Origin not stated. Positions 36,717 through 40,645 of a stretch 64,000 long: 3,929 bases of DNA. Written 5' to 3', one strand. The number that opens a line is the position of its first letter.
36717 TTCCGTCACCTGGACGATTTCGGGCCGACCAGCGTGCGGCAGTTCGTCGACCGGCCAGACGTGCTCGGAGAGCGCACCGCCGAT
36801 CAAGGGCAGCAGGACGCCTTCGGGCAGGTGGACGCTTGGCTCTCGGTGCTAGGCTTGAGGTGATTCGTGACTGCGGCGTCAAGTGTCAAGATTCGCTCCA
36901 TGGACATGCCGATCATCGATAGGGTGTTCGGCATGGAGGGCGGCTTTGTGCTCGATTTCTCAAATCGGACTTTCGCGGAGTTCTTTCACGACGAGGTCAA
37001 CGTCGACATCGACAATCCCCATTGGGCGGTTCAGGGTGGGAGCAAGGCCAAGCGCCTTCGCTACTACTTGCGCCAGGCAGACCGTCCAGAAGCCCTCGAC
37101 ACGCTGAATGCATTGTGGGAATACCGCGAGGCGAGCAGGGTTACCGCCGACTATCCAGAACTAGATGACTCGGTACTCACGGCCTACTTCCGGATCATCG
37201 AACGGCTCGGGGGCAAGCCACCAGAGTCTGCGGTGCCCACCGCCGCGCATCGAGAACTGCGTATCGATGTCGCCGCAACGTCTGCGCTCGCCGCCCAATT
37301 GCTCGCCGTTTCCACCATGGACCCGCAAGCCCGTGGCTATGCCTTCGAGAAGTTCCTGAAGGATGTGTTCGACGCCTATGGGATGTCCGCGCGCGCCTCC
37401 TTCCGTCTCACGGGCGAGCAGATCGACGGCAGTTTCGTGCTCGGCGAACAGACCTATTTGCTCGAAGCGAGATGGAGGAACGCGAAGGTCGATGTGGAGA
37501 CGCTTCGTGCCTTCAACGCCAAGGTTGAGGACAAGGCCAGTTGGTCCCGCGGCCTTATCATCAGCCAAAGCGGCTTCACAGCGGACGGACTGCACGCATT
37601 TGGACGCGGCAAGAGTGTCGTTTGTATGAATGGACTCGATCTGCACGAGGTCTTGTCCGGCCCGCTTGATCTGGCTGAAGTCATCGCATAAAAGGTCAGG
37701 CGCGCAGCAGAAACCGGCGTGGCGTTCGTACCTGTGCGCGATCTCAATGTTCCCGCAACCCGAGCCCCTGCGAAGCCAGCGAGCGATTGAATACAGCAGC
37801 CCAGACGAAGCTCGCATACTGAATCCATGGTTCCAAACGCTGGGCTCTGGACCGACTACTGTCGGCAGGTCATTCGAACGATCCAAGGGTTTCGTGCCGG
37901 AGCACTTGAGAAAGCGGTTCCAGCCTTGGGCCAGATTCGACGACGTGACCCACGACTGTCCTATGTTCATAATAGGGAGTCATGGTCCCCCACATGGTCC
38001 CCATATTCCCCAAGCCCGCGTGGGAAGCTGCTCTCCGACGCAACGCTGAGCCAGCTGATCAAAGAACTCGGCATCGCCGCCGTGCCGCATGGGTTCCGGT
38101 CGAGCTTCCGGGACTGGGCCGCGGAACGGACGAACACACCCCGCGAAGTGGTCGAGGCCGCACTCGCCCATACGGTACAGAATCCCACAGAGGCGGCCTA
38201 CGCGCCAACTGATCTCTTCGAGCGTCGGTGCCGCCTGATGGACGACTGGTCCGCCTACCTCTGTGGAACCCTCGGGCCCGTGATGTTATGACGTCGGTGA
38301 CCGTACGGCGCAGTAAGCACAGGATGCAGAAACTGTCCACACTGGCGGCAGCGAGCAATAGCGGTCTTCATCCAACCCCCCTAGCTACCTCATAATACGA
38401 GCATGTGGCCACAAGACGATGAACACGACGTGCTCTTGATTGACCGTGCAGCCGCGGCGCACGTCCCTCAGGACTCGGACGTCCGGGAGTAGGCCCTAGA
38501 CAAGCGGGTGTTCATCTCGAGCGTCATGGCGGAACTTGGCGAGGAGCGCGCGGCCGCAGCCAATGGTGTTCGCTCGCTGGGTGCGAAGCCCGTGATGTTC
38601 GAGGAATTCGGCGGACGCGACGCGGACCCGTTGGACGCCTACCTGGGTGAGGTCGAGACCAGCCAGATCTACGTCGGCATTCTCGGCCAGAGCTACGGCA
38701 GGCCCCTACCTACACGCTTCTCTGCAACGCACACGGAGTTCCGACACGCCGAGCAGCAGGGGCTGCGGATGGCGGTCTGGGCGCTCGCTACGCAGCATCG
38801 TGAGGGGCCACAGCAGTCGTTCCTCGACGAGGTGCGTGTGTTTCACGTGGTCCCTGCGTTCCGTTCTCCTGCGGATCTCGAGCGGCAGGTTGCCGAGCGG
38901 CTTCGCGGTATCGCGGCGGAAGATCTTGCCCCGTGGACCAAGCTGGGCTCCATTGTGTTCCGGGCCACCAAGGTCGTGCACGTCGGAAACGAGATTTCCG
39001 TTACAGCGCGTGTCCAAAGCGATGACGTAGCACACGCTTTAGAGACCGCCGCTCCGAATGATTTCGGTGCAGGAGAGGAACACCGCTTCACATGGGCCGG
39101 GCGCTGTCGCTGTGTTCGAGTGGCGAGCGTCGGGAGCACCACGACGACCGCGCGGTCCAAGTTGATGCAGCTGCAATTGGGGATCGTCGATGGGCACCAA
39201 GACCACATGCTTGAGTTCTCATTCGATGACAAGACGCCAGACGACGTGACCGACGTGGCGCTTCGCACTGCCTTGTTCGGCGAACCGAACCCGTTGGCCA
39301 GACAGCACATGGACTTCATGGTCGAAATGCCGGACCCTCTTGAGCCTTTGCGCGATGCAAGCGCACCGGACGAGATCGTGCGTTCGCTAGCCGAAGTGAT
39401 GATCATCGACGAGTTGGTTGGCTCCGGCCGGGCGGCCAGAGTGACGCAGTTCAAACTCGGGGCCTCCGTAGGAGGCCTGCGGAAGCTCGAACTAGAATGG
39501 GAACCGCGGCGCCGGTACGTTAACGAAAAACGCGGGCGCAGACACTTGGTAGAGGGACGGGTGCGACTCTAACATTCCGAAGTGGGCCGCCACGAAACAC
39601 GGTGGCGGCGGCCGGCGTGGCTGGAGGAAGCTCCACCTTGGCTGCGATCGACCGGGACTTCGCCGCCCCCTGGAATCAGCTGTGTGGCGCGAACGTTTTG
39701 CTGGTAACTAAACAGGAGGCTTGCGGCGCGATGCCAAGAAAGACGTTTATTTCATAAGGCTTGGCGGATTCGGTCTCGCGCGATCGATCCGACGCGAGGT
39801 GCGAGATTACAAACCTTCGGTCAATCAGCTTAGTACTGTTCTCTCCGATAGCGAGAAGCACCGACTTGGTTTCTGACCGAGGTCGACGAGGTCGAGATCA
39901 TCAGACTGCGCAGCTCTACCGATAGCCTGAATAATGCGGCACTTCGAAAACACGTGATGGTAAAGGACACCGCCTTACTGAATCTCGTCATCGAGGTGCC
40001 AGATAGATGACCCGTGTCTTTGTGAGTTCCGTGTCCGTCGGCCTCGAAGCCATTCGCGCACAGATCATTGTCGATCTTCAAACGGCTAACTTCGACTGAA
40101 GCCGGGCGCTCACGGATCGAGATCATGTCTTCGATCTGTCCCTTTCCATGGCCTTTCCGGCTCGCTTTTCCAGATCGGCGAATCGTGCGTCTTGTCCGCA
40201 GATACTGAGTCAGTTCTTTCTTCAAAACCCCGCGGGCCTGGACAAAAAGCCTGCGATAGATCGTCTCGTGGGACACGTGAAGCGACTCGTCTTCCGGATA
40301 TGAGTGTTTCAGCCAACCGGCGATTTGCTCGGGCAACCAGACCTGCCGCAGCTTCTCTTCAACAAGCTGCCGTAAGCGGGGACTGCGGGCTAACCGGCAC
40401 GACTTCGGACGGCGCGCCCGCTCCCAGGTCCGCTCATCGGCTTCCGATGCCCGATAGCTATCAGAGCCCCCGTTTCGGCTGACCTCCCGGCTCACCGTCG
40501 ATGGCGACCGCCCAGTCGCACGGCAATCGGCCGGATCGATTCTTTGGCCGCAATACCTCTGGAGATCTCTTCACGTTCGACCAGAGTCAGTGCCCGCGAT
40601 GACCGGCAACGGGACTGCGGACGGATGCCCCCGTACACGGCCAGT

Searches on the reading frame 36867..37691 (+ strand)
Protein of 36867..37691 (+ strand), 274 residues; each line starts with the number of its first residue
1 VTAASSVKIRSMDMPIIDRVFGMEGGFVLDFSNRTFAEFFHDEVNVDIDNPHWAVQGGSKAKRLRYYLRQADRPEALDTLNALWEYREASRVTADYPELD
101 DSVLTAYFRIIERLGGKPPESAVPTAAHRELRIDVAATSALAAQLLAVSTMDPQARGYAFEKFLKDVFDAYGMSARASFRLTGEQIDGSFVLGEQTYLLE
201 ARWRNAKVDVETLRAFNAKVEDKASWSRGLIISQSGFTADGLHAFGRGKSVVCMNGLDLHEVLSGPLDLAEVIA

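Call 40: search_protein_families(library=pfam, proteins=[window:36867-37691:+], max_evalue=0.01)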
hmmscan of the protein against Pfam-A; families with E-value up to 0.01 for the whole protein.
window:36867-37691:+ (274 aa): 1 family
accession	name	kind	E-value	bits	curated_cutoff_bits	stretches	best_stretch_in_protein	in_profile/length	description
PF04471.18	Mrr_cat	-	3.4e-09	37.3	21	1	156-262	5-114/115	Restriction endonuclease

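Call 73: search_protein_families(library=padloc, proteins=[window:36867-37691:+], max_evalue=0.001)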
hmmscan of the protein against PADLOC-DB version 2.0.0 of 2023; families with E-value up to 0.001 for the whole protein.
window:36867-37691:+ (274 aa): 0 families

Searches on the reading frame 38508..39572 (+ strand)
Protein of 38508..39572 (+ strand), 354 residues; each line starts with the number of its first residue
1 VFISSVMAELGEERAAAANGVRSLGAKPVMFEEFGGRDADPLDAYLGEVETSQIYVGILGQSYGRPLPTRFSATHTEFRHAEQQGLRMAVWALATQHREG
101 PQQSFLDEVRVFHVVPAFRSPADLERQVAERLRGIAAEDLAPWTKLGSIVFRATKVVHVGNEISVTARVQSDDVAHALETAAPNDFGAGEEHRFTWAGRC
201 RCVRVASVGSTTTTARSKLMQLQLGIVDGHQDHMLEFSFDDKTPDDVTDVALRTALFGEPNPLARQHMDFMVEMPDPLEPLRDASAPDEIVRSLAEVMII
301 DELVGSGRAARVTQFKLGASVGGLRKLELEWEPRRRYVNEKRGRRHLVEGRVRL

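Call 40: search_protein_families(library=pfam, proteins=[window:38508-39572:+], max_evalue=0.01)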
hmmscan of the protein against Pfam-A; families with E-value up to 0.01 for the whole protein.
window:38508-39572:+ (354 aa): 1 family
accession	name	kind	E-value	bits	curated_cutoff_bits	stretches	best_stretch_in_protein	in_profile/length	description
PF13271.11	DUF4062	-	1.6e-20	73.5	24.7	1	2-81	3-82/82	Domain of unknown function (DUF4062)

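Call 73: search_protein_families(library=padloc, proteins=[window:38508-39572:+], max_evalue=0.001)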
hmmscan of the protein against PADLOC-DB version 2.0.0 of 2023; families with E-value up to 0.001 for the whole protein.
window:38508-39572:+ (354 aa): 0 families

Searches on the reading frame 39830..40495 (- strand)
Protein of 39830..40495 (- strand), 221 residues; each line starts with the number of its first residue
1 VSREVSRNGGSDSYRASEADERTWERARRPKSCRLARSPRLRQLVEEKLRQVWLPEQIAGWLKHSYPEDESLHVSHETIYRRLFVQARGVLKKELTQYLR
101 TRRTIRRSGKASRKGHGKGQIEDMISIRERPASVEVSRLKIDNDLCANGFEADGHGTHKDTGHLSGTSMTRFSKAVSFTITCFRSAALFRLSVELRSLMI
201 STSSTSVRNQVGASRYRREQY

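Call 40: search_protein_families(library=pfam, proteins=[window:39830-40495:-], max_evalue=0.01)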
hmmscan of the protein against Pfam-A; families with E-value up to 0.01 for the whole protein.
window:39830-40495:- (221 aa): 1 family
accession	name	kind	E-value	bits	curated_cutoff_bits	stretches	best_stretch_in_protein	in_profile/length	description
PF13565.12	HTH_32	-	0.00015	22.7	33.7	1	23-83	17-73/73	Homeodomain-like domain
